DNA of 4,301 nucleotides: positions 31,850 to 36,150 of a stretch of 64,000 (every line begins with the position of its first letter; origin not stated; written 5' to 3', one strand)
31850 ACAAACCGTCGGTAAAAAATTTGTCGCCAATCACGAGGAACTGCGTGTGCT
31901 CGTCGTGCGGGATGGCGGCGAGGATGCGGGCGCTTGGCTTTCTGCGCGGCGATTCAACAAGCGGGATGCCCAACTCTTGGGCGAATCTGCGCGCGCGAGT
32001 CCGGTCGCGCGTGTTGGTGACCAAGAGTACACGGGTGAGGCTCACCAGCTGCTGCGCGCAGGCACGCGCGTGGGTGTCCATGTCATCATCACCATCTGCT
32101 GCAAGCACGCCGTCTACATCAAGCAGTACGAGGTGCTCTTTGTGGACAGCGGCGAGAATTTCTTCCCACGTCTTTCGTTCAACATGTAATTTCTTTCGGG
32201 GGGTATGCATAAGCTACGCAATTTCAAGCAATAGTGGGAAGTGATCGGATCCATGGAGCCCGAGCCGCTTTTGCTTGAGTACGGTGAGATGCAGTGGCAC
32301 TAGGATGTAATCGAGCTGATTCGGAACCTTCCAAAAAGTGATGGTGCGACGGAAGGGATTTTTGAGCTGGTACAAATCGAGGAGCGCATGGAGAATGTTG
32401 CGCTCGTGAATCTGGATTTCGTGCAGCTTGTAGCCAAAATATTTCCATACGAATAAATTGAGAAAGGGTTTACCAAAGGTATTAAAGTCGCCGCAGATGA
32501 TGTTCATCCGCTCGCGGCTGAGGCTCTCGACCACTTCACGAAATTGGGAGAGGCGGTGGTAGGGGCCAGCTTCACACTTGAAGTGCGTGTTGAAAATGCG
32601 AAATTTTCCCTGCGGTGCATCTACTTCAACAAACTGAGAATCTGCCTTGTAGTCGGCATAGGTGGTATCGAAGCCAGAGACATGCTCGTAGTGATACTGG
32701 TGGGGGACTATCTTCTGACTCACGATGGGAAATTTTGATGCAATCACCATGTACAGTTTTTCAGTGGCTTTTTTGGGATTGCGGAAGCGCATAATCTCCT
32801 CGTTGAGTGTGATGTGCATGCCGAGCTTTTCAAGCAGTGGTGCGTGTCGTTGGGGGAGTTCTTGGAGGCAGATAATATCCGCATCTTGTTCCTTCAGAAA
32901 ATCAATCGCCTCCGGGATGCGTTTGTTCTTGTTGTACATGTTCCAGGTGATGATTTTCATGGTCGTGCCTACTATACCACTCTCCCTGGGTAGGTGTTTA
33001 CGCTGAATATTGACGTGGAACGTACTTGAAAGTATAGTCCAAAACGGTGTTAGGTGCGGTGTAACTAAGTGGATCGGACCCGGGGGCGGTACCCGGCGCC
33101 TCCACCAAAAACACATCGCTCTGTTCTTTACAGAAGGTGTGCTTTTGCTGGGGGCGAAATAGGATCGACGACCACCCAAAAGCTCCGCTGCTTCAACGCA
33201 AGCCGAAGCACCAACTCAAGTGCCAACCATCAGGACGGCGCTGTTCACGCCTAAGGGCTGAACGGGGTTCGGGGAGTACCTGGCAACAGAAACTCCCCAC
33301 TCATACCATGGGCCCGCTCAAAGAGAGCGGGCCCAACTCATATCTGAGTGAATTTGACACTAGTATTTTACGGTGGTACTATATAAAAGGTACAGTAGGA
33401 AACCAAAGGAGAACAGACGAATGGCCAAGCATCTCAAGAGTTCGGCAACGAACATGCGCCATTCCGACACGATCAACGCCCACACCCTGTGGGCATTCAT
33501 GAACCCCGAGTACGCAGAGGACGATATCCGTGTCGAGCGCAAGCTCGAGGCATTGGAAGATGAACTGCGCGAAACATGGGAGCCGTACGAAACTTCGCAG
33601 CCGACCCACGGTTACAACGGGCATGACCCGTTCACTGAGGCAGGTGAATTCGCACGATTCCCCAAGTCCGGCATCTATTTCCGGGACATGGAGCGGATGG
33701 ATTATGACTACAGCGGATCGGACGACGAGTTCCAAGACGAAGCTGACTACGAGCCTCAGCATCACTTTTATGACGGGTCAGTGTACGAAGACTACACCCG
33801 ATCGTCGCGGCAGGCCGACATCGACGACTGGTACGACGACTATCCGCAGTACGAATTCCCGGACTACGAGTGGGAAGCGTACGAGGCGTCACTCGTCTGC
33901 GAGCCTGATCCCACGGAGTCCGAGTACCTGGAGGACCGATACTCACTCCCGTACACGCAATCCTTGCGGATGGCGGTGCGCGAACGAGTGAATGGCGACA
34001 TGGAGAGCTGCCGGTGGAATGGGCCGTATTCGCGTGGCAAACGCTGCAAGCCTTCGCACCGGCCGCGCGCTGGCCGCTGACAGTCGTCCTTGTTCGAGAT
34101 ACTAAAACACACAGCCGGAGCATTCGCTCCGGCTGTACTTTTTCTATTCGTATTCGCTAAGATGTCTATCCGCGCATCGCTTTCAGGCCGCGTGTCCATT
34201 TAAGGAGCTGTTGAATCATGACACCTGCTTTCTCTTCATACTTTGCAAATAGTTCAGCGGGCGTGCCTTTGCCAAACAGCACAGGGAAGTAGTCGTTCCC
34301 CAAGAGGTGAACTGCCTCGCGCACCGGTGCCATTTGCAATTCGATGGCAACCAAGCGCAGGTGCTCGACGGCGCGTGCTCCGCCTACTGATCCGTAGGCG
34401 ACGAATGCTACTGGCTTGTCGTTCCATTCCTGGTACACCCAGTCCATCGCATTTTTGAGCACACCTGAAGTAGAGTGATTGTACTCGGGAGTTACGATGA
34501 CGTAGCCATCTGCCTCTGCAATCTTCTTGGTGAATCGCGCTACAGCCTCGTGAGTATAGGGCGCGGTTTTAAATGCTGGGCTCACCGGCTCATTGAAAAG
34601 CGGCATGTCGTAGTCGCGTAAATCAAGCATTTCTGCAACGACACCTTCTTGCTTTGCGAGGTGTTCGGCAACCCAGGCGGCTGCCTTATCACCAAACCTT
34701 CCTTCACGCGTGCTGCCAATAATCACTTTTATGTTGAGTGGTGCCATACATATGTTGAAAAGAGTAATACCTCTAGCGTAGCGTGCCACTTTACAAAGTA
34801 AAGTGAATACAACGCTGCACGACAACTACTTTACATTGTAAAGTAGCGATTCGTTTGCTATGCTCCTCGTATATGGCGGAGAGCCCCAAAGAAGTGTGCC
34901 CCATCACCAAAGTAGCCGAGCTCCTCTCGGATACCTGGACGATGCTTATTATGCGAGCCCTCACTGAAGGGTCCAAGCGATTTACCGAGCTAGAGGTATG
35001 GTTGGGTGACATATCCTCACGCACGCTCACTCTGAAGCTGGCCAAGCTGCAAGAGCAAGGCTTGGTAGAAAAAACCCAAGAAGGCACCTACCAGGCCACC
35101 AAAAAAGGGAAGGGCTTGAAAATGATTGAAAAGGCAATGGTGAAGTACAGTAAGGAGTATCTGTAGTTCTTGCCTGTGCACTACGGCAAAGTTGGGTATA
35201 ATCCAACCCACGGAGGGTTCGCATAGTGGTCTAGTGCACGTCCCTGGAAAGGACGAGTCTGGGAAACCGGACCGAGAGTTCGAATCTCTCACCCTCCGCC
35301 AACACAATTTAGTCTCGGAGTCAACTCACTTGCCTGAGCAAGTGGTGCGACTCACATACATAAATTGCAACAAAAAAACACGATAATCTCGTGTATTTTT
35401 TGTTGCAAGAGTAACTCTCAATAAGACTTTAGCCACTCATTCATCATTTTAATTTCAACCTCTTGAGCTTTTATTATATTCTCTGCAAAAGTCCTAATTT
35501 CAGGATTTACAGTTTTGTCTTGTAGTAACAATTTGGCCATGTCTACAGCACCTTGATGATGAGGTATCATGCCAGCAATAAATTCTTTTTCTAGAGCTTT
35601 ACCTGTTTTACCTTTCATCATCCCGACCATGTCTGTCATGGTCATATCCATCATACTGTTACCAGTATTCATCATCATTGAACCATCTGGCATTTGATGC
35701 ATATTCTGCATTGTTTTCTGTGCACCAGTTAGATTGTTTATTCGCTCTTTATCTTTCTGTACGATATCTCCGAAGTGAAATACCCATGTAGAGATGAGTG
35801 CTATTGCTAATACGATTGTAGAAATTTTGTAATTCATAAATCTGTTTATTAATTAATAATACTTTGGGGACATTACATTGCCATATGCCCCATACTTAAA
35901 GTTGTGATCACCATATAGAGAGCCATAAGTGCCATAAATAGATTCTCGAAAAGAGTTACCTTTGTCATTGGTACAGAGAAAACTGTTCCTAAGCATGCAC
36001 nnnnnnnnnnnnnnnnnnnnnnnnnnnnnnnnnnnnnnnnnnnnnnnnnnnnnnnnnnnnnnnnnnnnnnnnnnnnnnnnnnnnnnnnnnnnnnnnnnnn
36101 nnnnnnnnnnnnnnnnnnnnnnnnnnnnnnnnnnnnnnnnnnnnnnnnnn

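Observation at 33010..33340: Circularly permuted (two-piece) tmRNA gene with its own strong promoter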

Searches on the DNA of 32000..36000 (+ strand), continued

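Call 61: search_rna_families(sources=[L167, L168, L169], threshold=gathering, show_alignments=1)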
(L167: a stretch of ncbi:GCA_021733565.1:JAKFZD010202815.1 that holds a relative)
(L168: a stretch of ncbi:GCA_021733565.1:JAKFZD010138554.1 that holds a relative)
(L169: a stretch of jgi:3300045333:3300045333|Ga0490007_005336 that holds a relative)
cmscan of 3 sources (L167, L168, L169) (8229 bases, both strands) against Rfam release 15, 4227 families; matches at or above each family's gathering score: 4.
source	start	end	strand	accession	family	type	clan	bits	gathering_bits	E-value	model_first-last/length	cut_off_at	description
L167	167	462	+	RF01849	alpha_tmRNA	Gene;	CL00001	123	50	5.8e-34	1-355/355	no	Alphaproteobacteria transfer-messenger RNA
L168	1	238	+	RF01849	alpha_tmRNA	Gene;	CL00001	121.3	50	1.9e-33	76-355/355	5'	Alphaproteobacteria transfer-messenger RNA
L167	216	415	+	RF04321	tmRNA_permuted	Gene;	-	91.9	47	2.5e-17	1-213/213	no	permuted transfer-messenger RNA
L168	1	191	+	RF04321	tmRNA_permuted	Gene;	-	81.4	47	6.6e-15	14-213/213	5'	permuted transfer-messenger RNA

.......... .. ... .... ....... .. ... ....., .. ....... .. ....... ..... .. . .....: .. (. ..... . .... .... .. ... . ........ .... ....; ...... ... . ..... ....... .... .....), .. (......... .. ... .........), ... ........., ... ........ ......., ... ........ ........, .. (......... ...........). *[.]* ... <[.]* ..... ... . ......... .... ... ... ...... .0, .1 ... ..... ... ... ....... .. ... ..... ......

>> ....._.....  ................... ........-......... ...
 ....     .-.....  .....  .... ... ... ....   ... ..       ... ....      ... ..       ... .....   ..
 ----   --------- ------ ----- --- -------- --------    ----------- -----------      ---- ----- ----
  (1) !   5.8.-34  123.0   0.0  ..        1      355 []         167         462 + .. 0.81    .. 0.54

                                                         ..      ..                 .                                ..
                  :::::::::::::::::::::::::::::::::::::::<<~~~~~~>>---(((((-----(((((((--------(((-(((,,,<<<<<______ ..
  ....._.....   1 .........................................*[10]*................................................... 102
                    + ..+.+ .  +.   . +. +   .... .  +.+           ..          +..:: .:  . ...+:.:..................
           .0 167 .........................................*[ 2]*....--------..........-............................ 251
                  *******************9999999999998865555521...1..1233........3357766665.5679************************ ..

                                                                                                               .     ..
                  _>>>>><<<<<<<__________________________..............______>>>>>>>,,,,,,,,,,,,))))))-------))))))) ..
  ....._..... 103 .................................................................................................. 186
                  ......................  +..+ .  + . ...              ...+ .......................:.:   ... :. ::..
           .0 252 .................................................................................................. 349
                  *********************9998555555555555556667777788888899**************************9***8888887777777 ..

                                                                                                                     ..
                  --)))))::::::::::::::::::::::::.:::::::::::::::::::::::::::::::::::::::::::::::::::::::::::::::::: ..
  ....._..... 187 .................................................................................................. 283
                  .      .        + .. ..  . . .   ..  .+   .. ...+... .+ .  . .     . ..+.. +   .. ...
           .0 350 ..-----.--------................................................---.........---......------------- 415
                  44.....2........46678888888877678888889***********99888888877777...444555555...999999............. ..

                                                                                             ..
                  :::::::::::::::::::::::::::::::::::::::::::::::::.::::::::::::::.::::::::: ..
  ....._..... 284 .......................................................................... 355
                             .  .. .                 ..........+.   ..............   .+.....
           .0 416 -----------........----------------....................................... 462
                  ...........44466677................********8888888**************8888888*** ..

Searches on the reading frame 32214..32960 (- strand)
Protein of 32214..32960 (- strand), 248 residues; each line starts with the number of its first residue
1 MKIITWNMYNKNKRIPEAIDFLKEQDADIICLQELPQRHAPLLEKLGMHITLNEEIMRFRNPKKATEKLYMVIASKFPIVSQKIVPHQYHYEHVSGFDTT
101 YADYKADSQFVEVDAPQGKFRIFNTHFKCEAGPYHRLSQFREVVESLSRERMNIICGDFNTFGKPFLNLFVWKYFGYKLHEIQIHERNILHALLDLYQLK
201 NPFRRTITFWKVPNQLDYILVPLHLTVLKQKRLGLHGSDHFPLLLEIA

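Call 12: search_protein_families(library=pfam, proteins=[window:32214-32960:-], max_evalue=0.001)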
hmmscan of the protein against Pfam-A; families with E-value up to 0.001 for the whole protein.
window:32214-32960:- (248 aa): 2 families
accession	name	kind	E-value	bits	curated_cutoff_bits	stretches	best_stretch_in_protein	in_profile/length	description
PF03372.29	Exo_endo_phos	-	8.4e-15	55.5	24.5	1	4-240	1-225/225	Endonuclease/Exonuclease/phosphatase family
PF14529.12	Exo_endo_phos_2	-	0.00018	21.8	27.4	0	129-243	10-116/117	Endonuclease-reverse transcriptase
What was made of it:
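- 32214..32960 (-): Left flanking gene: Exo_endo_phos family nuclease, transcribed divergently from ssrA. Pfam (call 12).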

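Call 66: find_homologous_proteins(query=window:32214-32960:-, max_evalue=1e-40)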
Query window:32214-32960:- (248 aa): 34 proteins with E <= 1e-40 among 1308 candidates.
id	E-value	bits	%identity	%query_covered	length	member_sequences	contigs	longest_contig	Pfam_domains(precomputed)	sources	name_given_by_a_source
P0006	2.1e-162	557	96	100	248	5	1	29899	PF03372.30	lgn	-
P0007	1.2e-96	341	60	100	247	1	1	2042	PF03372.30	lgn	-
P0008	1.6e-87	311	56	100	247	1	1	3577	PF03372.30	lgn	-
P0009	3.5e-87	310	59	100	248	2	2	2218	PF03372.30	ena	-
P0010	1.6e-86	308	58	100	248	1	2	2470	PF03372.30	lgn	-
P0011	5.1e-86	306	55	100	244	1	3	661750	PF14529.13,PF03372.30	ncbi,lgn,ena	-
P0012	3.0e-85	304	55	100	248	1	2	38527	PF03372.30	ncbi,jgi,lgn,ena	-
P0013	1.9e-84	301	55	100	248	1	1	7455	PF03372.30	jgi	-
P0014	4.1e-84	300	54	100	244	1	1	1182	PF03372.30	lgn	-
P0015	2.7e-83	297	55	100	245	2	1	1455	PF03372.30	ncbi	-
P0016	1.4e-81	292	55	100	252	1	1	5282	PF14529.13,PF03372.30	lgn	-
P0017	2.5e-81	291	54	100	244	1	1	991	PF03372.30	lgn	-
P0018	3.2e-81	291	53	100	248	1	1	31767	PF03372.30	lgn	-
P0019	1.4e-80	289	55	100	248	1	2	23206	PF03372.30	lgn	-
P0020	3.4e-80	287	56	100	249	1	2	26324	PF14529.13,PF03372.30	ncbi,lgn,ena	-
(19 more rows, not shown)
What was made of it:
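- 32214..32960 (-): More distant homologues are named Sungbacteria and Staskawiczbacteria (call 66).
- Exo homologues are named Sungbacteria and Staskawiczbacteria (call 66).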

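Call 67: find_encoding_contigs(protein=P0006, flank=6000, max_places=4)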
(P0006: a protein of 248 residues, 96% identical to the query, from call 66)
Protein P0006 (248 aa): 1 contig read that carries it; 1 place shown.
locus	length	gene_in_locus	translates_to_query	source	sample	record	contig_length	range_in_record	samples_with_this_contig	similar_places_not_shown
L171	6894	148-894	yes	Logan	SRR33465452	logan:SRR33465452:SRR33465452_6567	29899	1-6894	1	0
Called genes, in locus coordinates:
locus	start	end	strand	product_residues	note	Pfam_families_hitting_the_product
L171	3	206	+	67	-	?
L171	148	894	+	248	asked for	PF03372:Exo_endo_phos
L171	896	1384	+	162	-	-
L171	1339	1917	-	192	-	PF01066:CDP-OH_P_transf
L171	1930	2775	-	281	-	PF01435:Peptidase_M48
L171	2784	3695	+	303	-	PF07486:Hydrolase_2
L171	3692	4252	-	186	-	PF04011:LemA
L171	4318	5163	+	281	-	PF13387:Lnb_N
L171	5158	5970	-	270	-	PF00224:PK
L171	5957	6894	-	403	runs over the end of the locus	PF03952:Enolase_N, PF00113:Enolase_C, PF13378:MR_MLE_C (weak)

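Call 68: find_encoding_contigs(protein=P0007, flank=3000, max_places=3)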
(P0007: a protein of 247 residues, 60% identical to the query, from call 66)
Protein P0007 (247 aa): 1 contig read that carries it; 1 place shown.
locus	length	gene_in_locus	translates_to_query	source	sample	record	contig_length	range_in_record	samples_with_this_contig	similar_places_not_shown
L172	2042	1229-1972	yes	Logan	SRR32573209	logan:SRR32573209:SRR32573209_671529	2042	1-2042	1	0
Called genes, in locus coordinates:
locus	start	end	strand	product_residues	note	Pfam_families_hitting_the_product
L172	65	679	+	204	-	PF01066:CDP-OH_P_transf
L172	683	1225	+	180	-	PF01864:CarS-like, PF01148:CTP_transf_1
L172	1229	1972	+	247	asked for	PF03372:Exo_endo_phos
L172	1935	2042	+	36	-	?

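Call 69: find_encoding_contigs(protein=P0011, flank=6000, max_places=3)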
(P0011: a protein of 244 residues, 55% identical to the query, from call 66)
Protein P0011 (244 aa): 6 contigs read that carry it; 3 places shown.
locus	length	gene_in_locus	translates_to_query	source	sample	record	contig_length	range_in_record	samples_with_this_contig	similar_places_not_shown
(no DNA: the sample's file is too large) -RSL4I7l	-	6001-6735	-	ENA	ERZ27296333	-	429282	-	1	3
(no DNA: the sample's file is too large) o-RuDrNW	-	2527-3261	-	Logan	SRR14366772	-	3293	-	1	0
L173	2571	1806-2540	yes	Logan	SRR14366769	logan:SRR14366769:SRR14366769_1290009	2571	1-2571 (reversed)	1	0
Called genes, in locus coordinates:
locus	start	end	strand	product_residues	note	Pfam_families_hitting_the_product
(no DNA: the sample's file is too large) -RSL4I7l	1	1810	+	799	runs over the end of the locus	PF00133:tRNA-synt_1, PF01406:tRNA-synt_1e (faint), PF09334:tRNA-synt_1g, PF13603:tRNA-synt_1_2, PF00133:tRNA-synt_1, PF08264:Anticodon_1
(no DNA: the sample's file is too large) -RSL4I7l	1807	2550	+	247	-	PF00483:NTP_transferase, PF01128:IspD (faint), PF12804:NTP_transf_3 (weak)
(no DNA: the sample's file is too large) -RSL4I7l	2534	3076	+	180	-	PF01300:Sua5_yciO_yrdC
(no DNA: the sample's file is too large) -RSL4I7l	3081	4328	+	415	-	PF00464:SHMT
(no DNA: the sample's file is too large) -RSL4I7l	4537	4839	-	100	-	-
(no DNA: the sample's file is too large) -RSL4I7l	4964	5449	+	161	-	PF01066:CDP-OH_P_transf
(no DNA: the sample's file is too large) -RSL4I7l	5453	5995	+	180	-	PF01148:CTP_transf_1, PF01864:CarS-like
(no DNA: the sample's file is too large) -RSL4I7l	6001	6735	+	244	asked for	PF03372:Exo_endo_phos, PF14529:Exo_endo_phos_2 (faint)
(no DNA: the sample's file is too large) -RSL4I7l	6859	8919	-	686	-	PF01751:Toprim, PF01131:Topoisom_bac, PF01396:Zn_ribbon_Top1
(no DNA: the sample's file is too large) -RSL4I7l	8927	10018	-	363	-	PF13439:Glyco_transf_4, PF00534:Glycos_transf_1, PF13692:Glyco_trans_1_4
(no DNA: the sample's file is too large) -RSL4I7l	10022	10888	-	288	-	PF02481:DNA_processg_A, PF17782:WHD_DprA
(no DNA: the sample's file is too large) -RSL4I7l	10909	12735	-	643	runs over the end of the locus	PF17757:UvrB_inter, PF02559:CarD_TRCF_RID, PF00270:DEAD, PF04851:ResIII, PF00271:Helicase_C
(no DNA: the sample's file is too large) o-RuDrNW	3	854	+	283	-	?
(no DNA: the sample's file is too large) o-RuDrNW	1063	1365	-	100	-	-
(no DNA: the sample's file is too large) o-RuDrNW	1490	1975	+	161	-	PF01066:CDP-OH_P_transf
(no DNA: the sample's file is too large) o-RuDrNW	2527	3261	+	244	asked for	PF03372:Exo_endo_phos, PF14529:Exo_endo_phos_2 (faint)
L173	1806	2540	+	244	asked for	PF03372:Exo_endo_phos, PF14529:Exo_endo_phos_2 (faint)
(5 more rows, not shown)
